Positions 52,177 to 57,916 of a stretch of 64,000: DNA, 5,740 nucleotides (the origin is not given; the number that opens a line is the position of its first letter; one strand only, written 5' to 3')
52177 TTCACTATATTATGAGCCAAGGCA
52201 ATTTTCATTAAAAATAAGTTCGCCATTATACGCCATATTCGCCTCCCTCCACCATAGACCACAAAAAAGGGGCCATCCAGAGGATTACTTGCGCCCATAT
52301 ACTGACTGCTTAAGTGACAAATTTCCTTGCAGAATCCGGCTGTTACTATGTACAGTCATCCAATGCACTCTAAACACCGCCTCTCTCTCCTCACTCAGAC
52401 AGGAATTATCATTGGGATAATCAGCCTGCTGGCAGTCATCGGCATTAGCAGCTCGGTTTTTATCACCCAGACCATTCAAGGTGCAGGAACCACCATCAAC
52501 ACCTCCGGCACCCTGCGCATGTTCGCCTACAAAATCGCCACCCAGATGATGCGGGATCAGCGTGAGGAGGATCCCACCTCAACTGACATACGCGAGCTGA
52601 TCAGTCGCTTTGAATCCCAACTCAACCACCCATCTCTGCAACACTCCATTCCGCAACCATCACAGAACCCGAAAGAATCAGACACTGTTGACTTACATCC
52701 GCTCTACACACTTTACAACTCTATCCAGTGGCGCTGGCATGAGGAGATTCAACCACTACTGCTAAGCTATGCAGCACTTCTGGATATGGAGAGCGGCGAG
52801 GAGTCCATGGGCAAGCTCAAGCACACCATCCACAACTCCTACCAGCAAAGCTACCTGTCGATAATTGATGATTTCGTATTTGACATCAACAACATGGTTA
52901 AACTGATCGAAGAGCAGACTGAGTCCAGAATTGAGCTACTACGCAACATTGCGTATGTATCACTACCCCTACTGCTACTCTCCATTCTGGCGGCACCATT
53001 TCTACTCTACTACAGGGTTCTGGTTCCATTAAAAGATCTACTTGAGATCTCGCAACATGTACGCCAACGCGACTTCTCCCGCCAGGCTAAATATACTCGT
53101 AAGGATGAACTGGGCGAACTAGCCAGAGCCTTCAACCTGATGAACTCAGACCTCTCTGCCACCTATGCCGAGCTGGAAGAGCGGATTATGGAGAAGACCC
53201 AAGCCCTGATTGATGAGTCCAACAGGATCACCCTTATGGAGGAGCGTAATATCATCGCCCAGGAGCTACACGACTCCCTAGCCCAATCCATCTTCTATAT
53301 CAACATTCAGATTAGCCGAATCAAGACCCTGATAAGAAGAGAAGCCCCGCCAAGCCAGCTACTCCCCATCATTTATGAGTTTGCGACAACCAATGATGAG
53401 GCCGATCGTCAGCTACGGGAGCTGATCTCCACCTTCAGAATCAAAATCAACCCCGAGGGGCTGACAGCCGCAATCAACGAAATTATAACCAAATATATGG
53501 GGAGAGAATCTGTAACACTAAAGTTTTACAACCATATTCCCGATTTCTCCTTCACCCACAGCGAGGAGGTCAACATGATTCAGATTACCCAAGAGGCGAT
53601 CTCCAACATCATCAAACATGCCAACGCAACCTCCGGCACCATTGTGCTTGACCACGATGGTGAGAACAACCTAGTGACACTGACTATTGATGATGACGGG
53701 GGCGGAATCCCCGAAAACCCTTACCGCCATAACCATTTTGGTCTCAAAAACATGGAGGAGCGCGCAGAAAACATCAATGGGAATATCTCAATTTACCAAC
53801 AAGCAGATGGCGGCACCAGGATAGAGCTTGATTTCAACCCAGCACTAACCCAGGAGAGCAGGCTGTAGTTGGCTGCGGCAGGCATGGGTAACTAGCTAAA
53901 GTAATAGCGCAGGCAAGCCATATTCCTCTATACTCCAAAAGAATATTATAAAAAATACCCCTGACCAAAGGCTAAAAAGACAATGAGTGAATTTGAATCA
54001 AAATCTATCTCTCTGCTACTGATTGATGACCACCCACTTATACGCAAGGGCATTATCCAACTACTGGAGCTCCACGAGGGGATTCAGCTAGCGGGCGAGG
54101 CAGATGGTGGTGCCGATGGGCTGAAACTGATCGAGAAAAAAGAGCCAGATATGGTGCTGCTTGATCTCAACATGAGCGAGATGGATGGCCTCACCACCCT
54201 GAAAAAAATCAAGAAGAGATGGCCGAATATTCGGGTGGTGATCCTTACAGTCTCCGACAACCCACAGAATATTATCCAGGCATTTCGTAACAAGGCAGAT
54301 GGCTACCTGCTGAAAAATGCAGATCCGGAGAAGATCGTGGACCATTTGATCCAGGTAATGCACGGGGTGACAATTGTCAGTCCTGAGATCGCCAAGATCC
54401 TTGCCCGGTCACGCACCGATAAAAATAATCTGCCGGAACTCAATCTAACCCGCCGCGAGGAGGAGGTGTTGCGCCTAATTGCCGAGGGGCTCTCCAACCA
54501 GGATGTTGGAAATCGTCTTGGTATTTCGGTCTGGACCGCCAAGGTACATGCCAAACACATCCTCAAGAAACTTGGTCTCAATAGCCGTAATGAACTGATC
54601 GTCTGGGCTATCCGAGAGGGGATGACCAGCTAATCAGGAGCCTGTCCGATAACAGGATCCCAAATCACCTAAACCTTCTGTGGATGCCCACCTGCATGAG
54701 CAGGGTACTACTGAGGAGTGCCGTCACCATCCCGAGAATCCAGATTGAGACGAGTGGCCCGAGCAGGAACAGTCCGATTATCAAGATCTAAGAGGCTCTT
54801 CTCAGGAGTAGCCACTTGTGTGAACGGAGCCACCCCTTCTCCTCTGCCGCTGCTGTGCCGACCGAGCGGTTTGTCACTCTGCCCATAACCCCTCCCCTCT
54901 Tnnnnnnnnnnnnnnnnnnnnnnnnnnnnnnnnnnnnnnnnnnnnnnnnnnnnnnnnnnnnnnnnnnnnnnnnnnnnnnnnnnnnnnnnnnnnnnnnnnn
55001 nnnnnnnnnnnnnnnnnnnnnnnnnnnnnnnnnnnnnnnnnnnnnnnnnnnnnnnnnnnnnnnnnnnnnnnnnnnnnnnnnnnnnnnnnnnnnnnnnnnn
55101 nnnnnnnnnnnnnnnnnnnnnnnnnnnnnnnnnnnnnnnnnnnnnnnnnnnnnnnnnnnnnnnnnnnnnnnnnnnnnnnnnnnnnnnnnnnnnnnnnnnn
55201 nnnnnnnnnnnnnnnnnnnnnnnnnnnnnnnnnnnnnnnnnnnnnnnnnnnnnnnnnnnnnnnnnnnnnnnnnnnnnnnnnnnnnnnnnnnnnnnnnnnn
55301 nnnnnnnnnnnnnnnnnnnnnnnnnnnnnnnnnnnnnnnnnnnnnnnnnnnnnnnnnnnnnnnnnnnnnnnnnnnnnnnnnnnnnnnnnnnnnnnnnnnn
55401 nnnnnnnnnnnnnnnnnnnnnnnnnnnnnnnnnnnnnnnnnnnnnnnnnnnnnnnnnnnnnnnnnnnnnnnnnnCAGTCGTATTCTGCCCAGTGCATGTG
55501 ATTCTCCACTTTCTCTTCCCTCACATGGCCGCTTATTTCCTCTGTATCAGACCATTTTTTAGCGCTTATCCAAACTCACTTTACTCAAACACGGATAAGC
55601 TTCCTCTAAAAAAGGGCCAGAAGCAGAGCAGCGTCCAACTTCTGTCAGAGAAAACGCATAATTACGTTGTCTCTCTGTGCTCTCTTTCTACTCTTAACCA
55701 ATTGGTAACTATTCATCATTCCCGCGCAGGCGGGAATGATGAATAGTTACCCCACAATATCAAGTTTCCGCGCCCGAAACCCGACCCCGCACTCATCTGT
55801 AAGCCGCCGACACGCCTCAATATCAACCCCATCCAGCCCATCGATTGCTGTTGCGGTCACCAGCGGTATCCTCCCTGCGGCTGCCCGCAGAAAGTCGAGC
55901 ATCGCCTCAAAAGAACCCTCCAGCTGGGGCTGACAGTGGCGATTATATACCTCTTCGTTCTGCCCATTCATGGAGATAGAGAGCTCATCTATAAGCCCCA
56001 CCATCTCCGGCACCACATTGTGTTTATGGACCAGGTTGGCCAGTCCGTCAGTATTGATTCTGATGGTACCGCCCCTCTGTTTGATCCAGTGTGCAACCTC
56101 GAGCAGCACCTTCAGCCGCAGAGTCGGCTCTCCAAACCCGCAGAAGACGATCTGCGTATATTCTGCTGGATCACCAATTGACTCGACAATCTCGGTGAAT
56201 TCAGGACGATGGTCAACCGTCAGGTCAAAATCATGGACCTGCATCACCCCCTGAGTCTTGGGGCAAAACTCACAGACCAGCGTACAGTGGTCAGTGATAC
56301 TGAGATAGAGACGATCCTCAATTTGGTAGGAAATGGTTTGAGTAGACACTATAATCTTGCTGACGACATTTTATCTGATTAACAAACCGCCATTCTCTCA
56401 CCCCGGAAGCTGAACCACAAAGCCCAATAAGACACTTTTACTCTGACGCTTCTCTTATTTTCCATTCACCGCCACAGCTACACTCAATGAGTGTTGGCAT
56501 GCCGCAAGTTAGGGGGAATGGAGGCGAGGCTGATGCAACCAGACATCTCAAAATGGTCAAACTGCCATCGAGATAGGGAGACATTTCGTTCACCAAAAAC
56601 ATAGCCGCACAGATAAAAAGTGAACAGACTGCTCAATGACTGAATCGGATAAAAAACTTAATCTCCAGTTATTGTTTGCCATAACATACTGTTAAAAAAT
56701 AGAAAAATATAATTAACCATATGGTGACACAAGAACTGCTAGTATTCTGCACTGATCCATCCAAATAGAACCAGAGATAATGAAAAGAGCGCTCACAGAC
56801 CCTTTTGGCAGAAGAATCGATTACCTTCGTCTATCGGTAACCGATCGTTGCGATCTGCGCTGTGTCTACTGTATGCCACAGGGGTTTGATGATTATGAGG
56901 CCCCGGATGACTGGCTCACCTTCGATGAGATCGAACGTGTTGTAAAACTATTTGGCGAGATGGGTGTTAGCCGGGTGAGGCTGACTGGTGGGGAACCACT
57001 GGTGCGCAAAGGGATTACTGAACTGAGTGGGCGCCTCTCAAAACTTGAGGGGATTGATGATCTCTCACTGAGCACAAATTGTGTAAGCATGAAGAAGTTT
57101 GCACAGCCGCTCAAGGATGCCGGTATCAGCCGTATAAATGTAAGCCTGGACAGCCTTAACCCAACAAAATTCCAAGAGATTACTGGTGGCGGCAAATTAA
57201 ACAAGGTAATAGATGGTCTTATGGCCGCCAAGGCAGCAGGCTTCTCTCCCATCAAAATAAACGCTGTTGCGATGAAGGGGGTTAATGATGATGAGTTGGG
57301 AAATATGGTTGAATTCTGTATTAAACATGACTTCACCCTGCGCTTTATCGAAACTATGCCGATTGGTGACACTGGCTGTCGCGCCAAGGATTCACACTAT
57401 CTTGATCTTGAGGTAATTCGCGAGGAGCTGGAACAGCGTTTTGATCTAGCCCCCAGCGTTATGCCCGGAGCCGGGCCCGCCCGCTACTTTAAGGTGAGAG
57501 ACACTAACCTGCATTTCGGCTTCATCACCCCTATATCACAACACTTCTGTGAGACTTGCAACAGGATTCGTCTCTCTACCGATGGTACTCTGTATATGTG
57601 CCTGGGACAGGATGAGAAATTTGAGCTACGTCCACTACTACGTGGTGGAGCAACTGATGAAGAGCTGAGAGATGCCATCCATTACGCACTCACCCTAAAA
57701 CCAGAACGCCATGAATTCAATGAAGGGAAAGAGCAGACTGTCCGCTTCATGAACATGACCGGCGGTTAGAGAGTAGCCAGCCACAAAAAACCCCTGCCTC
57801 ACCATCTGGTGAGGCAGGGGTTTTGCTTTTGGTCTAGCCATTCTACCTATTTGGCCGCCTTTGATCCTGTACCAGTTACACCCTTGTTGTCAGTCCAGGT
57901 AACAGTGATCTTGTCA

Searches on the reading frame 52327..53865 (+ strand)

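Call 29: search_protein_families(library=ncbifam, proteins=[window:52327-53865:+], max_evalue=1e-8)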
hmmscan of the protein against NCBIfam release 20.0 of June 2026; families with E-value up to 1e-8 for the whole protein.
window:52327-53865:+ (513 aa): 10 families
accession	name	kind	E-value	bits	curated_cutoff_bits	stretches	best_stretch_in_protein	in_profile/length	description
NF008184.0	PRK10935.1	equivalog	1.9e-80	271.1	553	2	298-509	355-563/565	nitrate/nitrite two-component system sensor histidine kinase NarQ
NF007896.0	PRK10600.1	equivalog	1.7e-73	248.3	578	2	299-508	383-588/598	nitrate/nitrite two-component system sensor histidine kinase NarX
NF052443.1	SensHisKinMctS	equivalog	2e-22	79.2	700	1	287-500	236-443/457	two-component system sensor histidine kinase MctS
NF052531.1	Strep_LiaS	equivalog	3e-21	76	450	1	191-501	28-323/328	envelope stress sensor histidine kinase LiaS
NF047786.1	his_kin_MadS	equivalog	6e-21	75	500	1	267-501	195-431/434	MadS family sensor histidine kinase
NF008649.0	PRK11644.1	equivalog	4.1e-20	72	408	1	307-501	304-492/499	signal transduction histidine-protein kinase/phosphatase UhpB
NF033092.0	HK_WalK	equivalog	4.1e-12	45.5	725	0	224-285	194-255/594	cell wall metabolism sensor histidine kinase WalK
NF038263.1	prot_phos_SiaA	equivalog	6.1e-12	44.9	700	1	203-302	306-405/658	biofilm regulation protein phosphatase SiaA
NF011874.0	PRK15347.1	equivalog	1.8e-11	42.8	852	1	204-296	295-386/921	two component system sensor kinase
NF047322.1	HK_morpho_MacS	equivalog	7.7e-09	35.2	300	0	303-502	179-365/367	MacS family sensor histidine kinase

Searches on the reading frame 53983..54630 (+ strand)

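Call 29: search_protein_families(library=ncbifam, proteins=[window:53983-54630:+], max_evalue=1e-8)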
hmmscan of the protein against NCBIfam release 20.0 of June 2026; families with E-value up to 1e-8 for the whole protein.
window:53983-54630:+ (216 aa): 50 families (the best 25 are shown)
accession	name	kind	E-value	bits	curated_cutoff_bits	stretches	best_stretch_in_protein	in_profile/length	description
NF007935.0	PRK10651.1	equivalog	8.6e-66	221.2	250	1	6-212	4-213/216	two-component system response regulator NarL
NF052445.1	RespRegMctR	equivalog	1e-47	162.2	300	1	9-214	2-204/205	two-component system response regulator MctR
NF007708.0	PRK10403.1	equivalog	4.2e-46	157.1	343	1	6-203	4-202/215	nitrate/nitrite response regulator protein NarP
NF047785.1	respo_reg_MadR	equivalog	6.5e-42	143.2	300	1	9-214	1-208/209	MadR family response regulator transcription factor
NF011896.0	PRK15369.1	equivalog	1.6e-39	135.7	242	1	7-214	2-209/211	two component system response regulator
NF007018.1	PRK09483.1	equivalog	1.8e-37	129.1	280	1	9-215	2-209/217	UvrY/SirA/GacA family response regulator transcription factor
NF007403.0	PRK09935.1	equivalog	5.4e-29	101.3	271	1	7-209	2-204/210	fimbria biosynthesis transcriptional regulator FimZ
NF007685.0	PRK10360.1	equivalog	2.7e-27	95.9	258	1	9-205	2-188/196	response regulator transcription factor UhpA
NF008098.0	PRK10840.1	equivalog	1.2e-22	80.4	235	1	9-202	4-198/216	response regulator transcription factor RcsB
NF041830.1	RR_TF_ErdR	exception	1.4e-22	80.5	390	1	10-203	3-199/213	response regulator transcription factor ErdR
NF007419.0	PRK09958.1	equivalog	5.1e-20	71.9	251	1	12-212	4-201/204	acid-sensing system DNA-binding response regulator EvgA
NF045505.1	RR_RssB_Pseudo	equivalog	2.3e-17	63.2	700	1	6-124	3-119/394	two-component system response regulator RssB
NF008677.0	PRK11697.1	equivalog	5.8e-17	61.8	246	1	9-127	2-117/238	two-component system response regulator BtsR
NF001965.0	PRK00742.1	subfamily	4.3e-16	59.1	293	1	7-113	2-109/357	chemotaxis-specific protein-glutamate methyltransferase CheB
TIGR02875.1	spore_0_A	equivalog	5.4e-16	58.6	200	1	8-146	2-143/262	sporulation transcription factor Spo0A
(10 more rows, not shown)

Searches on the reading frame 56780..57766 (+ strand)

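Call 29: search_protein_families(library=ncbifam, proteins=[window:56780-57766:+], max_evalue=1e-8)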
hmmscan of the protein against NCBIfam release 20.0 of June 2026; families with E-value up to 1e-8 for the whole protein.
window:56780-57766:+ (329 aa): 28 families (the best 25 are shown)
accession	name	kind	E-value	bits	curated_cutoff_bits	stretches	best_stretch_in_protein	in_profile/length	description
TIGR02666.1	moaA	equivalog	2.8e-115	384.9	284.05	1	5-329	1-336/336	GTP 3',8-cyclase MoaA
NF001199.0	PRK00164.2-1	equivalog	1.8e-73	247.4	231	1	4-305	2-299/308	GTP 3',8-cyclase MoaA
TIGR02668.1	moaA_archaeal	equivalog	2.4e-72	243.5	325.25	1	5-306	1-297/303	GTP 3',8-cyclase MoaA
NF045702.1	rSAM_GDGT_ether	equivalog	5.1e-20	71.6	450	1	17-204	89-277/486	tetraether lipid synthase Tes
NF050035.1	rSAM_WgK_link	exception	3.1e-18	65.9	650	1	17-206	12-194/367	radical SAM/SPASM peptide maturase WgkB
NF045646.2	rSAM_Se_TrsS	equivalog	1.1e-17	63.7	490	1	18-201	90-272/441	radical SAM (seleno)protein TrsS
TIGR02109.1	PQQ_syn_pqqE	equivalog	6.9e-17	61.4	381.35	1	18-183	11-172/358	pyrroloquinoline quinone biosynthesis protein PqqE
TIGR04545.1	rSAM_ahbD_hemeb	equivalog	2.3e-15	56.9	500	1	19-182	5-164/339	heme b synthase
TIGR04546.1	rSAM_ahbC_deAc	equivalog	1e-14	54.1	650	1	19-155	44-177/390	12,18-didecarboxysiroheme deacetylase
TIGR04347.1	pseudo_SAM_Halo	equivalog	1.2e-14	54.4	525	1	19-179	43-198/390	TIGR04347 family pseudo-SAM/SPASM protein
TIGR04317.1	W_rSAM_matur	equivalog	1.4e-14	54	380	1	15-149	5-135/349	tungsten cofactor oxidoreductase radical SAM maturase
TIGR04055.1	rSAM_NirJ2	equivalog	3.9e-14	52.9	500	1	20-183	6-164/326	putative heme d1 biosynthesis radical SAM protein NirJ2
NF045703.1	rSAM_Tes_intein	exception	1.3e-12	46.4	1700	1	60-202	641-780/1040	tetraether lipid synthase Tes, intein-containing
TIGR04051.1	rSAM_NirJ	equivalog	2.9e-12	46.2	515.45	1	20-197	8-180/354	heme d1 biosynthesis radical SAM protein NirJ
TIGR03962.1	mycofact_rSAM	equivalog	6.3e-12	45.3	265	1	18-196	16-189/339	mycofactocin radical SAM maturase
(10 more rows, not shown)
